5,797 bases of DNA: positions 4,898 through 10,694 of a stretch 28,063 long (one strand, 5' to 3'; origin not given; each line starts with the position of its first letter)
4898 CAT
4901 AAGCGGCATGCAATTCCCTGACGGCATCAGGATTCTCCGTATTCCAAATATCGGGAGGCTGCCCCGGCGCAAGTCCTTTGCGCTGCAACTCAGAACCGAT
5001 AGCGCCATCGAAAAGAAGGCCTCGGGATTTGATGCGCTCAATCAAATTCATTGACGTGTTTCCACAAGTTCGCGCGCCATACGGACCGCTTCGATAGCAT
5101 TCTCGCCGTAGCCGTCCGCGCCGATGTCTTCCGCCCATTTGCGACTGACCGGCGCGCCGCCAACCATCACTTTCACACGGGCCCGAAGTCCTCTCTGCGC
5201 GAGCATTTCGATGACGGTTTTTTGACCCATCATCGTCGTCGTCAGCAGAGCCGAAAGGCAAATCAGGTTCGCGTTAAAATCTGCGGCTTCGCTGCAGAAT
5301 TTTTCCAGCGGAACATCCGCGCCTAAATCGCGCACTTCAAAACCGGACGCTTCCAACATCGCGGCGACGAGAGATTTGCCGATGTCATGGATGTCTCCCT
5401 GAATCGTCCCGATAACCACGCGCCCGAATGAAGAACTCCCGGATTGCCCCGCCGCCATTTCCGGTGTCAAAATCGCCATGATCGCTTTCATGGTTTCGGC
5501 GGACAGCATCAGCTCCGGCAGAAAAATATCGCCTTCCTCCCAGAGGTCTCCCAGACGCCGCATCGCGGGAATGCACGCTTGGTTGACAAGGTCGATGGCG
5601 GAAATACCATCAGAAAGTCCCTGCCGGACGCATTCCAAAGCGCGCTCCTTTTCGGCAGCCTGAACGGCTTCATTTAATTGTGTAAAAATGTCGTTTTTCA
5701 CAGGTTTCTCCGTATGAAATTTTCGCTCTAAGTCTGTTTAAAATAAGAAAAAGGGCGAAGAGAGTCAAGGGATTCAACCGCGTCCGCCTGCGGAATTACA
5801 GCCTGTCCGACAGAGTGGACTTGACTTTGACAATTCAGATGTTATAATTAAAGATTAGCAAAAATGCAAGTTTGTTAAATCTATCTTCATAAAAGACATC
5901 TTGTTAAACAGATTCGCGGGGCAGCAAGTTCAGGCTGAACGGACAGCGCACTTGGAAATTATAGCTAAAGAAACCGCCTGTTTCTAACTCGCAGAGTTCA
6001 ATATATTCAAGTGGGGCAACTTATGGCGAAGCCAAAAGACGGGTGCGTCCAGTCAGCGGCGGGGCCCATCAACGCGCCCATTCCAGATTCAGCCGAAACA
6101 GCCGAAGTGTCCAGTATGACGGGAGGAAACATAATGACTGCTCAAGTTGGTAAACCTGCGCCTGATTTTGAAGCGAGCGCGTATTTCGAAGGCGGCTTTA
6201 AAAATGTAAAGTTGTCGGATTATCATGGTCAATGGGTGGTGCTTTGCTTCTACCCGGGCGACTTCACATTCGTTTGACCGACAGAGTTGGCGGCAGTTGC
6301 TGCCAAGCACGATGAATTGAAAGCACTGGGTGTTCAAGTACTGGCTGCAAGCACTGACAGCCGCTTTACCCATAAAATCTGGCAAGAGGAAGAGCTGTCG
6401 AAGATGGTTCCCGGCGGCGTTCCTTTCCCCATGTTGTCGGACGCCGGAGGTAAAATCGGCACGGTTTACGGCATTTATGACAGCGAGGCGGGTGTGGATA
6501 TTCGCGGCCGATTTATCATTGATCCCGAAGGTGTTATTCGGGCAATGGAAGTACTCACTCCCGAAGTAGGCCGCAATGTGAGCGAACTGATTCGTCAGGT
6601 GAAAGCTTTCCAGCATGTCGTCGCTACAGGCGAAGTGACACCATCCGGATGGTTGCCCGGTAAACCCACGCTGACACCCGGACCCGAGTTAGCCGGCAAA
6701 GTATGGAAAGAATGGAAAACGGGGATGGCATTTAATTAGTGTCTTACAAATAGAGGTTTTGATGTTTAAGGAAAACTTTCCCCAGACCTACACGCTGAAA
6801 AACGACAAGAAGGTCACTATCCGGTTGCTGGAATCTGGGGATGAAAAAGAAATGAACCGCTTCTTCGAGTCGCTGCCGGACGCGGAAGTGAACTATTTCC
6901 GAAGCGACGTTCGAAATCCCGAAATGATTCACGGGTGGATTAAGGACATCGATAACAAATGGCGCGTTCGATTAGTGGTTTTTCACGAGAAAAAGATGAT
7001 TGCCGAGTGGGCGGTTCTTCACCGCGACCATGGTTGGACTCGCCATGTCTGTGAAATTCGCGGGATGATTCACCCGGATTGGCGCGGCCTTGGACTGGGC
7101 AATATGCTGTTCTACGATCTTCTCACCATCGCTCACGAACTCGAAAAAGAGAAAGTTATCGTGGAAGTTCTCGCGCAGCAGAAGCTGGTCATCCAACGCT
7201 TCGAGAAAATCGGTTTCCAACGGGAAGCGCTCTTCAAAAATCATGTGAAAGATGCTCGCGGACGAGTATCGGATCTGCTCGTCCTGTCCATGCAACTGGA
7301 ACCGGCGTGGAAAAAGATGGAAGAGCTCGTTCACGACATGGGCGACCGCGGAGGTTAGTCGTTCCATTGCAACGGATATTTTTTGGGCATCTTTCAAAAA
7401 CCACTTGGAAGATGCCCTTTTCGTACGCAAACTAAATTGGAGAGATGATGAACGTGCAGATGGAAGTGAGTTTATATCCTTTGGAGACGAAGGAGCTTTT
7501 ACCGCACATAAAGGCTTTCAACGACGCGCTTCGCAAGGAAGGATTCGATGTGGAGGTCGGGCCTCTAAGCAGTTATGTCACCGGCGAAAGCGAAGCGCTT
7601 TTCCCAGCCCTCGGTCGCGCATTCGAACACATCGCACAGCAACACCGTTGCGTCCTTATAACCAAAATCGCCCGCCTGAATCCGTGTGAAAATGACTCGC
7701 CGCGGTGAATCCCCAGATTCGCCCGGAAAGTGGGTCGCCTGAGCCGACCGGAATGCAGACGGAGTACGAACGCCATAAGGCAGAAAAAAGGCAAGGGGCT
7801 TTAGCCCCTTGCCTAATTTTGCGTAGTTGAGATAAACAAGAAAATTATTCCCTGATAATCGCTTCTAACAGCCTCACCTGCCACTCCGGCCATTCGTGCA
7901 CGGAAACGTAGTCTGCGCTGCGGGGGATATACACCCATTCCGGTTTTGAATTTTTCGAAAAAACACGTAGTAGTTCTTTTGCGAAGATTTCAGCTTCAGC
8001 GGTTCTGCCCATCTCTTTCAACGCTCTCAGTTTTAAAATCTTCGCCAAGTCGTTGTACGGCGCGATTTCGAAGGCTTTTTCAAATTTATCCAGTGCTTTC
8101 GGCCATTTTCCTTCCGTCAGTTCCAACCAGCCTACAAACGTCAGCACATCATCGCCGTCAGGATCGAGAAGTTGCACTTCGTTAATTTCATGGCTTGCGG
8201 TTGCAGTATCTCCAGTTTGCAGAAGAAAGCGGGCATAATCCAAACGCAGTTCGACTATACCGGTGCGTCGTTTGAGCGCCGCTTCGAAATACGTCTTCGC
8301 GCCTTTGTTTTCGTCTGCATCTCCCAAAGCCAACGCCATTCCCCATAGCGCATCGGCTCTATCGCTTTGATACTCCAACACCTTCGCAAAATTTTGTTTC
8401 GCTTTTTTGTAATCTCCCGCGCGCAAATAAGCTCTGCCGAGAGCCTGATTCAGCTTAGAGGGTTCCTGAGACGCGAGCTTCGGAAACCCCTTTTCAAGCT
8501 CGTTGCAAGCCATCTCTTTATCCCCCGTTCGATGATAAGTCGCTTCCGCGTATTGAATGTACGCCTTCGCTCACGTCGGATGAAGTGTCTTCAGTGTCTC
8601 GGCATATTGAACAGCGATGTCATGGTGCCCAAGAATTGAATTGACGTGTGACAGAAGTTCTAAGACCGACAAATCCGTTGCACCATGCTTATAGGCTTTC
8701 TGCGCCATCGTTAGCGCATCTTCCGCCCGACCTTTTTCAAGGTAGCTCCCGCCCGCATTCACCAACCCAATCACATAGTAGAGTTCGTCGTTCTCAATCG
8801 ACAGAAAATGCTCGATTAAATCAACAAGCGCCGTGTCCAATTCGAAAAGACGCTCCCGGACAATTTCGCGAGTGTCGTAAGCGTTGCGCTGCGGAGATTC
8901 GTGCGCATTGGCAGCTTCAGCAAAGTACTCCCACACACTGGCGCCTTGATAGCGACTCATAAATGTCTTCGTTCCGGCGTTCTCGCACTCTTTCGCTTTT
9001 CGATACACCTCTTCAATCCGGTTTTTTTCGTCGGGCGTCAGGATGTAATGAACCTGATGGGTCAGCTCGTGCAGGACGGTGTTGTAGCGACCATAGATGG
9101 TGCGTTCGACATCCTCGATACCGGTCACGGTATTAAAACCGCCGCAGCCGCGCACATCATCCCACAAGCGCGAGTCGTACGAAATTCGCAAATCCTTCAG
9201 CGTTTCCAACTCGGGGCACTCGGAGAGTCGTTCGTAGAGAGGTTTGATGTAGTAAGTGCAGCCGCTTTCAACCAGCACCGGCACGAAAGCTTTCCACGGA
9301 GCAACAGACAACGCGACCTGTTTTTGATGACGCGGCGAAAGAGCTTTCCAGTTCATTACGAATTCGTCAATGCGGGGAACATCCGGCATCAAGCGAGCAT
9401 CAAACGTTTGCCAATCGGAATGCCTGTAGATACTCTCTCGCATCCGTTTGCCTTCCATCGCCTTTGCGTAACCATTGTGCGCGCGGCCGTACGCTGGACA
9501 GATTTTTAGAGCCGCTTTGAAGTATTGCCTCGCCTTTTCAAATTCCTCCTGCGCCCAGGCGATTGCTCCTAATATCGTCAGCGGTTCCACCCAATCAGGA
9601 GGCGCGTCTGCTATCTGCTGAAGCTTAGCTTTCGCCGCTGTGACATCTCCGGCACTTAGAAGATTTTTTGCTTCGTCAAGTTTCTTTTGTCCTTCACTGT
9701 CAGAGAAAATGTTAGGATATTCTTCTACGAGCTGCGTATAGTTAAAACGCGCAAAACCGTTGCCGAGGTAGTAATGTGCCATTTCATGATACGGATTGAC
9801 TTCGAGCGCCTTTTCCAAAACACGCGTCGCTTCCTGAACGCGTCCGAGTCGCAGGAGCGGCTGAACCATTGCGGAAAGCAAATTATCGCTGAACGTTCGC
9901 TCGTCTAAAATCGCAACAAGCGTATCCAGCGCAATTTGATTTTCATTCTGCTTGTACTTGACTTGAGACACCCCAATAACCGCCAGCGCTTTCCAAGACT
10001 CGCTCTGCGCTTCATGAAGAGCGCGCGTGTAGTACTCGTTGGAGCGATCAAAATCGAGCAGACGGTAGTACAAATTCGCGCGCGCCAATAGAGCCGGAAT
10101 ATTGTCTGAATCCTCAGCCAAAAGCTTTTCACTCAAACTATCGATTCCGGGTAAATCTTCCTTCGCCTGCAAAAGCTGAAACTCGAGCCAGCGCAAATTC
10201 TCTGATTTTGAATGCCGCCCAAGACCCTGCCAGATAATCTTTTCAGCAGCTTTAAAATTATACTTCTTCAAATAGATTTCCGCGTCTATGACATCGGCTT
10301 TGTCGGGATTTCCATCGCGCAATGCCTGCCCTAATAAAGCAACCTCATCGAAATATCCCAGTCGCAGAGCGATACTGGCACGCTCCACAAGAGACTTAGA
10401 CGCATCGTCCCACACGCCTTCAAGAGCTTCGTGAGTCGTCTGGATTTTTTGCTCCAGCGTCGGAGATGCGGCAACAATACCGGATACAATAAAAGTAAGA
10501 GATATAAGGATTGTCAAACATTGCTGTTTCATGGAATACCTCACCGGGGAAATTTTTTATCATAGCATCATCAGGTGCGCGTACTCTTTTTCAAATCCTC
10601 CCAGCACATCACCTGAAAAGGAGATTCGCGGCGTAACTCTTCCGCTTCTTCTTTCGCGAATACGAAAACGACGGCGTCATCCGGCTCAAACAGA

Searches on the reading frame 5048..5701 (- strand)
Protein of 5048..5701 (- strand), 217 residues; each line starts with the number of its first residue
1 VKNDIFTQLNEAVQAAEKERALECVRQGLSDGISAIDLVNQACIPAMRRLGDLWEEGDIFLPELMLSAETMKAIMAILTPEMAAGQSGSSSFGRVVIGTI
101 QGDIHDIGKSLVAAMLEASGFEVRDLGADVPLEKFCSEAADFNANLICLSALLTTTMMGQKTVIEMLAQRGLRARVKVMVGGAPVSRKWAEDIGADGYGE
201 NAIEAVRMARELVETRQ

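Call 14: search_protein_families(library=pfam, proteins=[window:5048-5701:-], max_evalue=0.001)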
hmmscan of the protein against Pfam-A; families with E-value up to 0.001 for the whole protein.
window:5048-5701:- (217 aa): 2 families
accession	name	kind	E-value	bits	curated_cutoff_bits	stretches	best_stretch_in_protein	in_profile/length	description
PF02310.24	B12-binding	-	3.6e-30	104.7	32.1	1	93-206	1-120/121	B12 binding domain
PF02607.22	B12-binding_2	-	1.5e-21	76.8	23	1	7-78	3-73/74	B12 binding domain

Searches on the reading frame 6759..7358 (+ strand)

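Call 14: search_protein_families(library=pfam, proteins=[window:6759-7358:+], max_evalue=0.001)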
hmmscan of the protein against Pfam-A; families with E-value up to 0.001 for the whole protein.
window:6759-7358:+ (199 aa): 4 families
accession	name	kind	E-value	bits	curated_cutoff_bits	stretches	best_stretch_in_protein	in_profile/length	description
PF13302.13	Acetyltransf_3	-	2.5e-07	31.9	25.4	1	20-154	3-138/138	Acetyltransferase (GNAT) domain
PF00583.31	Acetyltransf_1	-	1e-06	29.5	20.7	1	64-153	28-116/116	Acetyltransferase (GNAT) family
PF13673.13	Acetyltransf_10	-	7.8e-05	23.1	23.6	1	67-155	28-109/128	Acetyltransferase (GNAT) domain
PF13508.13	Acetyltransf_7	-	8.6e-05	23.3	27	1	73-154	7-83/84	Acetyltransferase (GNAT) domain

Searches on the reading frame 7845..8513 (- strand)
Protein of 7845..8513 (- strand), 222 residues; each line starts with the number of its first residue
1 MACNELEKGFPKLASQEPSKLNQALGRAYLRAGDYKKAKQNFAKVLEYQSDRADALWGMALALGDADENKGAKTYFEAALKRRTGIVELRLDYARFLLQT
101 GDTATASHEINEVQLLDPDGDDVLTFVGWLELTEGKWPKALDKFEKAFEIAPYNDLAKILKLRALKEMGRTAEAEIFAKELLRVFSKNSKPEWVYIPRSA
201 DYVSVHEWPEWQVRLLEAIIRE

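Call 14: search_protein_families(library=pfam, proteins=[window:7845-8513:-], max_evalue=0.001)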
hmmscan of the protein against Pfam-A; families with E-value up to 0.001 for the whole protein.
window:7845-8513:- (222 aa): 17 families
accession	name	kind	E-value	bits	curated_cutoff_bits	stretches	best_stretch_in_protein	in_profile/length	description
PF14559.12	TPR_19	-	2.2e-19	70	25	3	68-124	6-62/68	Tetratricopeptide repeat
PF07719.23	TPR_2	-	5.9e-14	51.4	27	1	23-49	5-31/34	Tetratricopeptide repeat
PF13428.12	TPR_14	-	5.2e-11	42.5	23.5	0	21-51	3-34/44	Tetratricopeptide repeat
PF13424.12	TPR_12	-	7.8e-11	42.5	30.1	0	24-47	50-73/77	Tetratricopeptide repeat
PF13432.12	TPR_16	-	3.2e-10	40.7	32.7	1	24-63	2-41/65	Tetratricopeptide repeat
PF13181.12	TPR_8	-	1.7e-09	37.5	25.7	1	21-51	3-33/34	Tetratricopeptide repeat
PF25062.1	ARM_TT21_N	-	1.1e-08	35.5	40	1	94-186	107-199/222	Tetratricopeptide repeat protein 21 N-terminal ARM repeat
PF23914.1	TPR_CcmH_CycH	-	1.2e-06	28.9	42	1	70-155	67-155/158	Cytochrome c-type biogenesis protein H TPR domain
PF00515.34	TPR_1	-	1.2e-06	28.5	27.8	0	25-49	7-31/34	Tetratricopeptide repeat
PF13431.12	TPR_17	-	6.2e-06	26.5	24.4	0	20-40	14-34/34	Tetratricopeptide repeat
PF13414.12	TPR_11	-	1.4e-05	25.1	26.8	0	26-63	1-38/42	TPR repeat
PF13174.12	TPR_6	-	1.5e-05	25.7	26.3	0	25-48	6-29/33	Tetratricopeptide repeat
PF16918.11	PknG_TPR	-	4.6e-05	22.8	27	0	26-114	135-222/340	Protein kinase G tetratricopeptide repeat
PF13374.12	TPR_10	-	0.00011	22.5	27.5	0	25-47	8-30/42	Tetratricopeptide repeat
PF13371.12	TPR_9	-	0.00012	22.4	35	0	25-55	35-65/73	Tetratricopeptide repeat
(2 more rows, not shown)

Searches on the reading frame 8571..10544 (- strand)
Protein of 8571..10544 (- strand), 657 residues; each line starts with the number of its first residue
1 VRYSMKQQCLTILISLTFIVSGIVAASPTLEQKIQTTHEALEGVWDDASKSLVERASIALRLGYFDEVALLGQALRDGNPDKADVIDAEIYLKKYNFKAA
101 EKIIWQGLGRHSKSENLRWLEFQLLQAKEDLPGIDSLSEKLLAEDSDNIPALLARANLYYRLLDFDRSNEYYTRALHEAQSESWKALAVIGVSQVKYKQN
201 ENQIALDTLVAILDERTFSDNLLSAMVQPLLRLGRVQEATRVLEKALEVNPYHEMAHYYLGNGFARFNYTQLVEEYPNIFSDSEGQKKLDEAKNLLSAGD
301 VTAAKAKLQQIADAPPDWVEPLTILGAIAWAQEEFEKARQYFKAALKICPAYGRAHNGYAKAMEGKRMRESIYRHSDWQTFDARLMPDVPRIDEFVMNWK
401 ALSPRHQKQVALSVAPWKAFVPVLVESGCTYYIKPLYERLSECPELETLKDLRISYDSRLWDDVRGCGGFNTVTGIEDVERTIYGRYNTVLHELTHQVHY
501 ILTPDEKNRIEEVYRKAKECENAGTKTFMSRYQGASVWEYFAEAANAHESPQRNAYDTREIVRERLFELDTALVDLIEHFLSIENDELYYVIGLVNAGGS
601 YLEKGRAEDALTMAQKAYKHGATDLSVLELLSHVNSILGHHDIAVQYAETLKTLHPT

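Call 14: search_protein_families(library=pfam, proteins=[window:8571-10544:-], max_evalue=0.001)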
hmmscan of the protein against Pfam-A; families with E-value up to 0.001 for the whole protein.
window:8571-10544:- (657 aa): 13 families
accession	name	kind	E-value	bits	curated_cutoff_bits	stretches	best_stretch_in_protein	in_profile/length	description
PF13428.12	TPR_14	-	6.5e-14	51.5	23.5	1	322-361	4-43/44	Tetratricopeptide repeat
PF13432.12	TPR_16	-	3.4e-13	50.2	32.7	1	289-351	1-63/65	Tetratricopeptide repeat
PF07719.23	TPR_2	-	9.3e-13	47.7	27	1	323-351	5-33/34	Tetratricopeptide repeat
PF13424.12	TPR_12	-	4.2e-10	40.1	30.1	1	325-364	9-49/77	Tetratricopeptide repeat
PF13181.12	TPR_8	-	7.2e-10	38.7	25.7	0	323-351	5-33/34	Tetratricopeptide repeat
PF14559.12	TPR_19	-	8.7e-10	39.2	25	0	329-363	1-35/68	Tetratricopeptide repeat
PF00515.34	TPR_1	-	4.7e-09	36.1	27.8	1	324-351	6-33/34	Tetratricopeptide repeat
PF23914.1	TPR_CcmH_CycH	-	4.5e-05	23.8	42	0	303-351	105-153/158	Cytochrome c-type biogenesis protein H TPR domain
PF25064.1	ARM_TT21_5th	-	6.3e-05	23.7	27.8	0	195-254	10-70/117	TT21 fifth ARM repeats domain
PF13414.12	TPR_11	-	0.00014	21.9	26.8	0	331-363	6-38/42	TPR repeat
PF25062.1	ARM_TT21_N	-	0.00047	20.4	40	0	322-413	103-189/222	Tetratricopeptide repeat protein 21 N-terminal ARM repeat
PF13431.12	TPR_17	-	0.00077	20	24.4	0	243-262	2-21/34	Tetratricopeptide repeat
PF13174.12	TPR_6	-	0.0008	20.4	26.3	0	151-176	2-27/33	Tetratricopeptide repeat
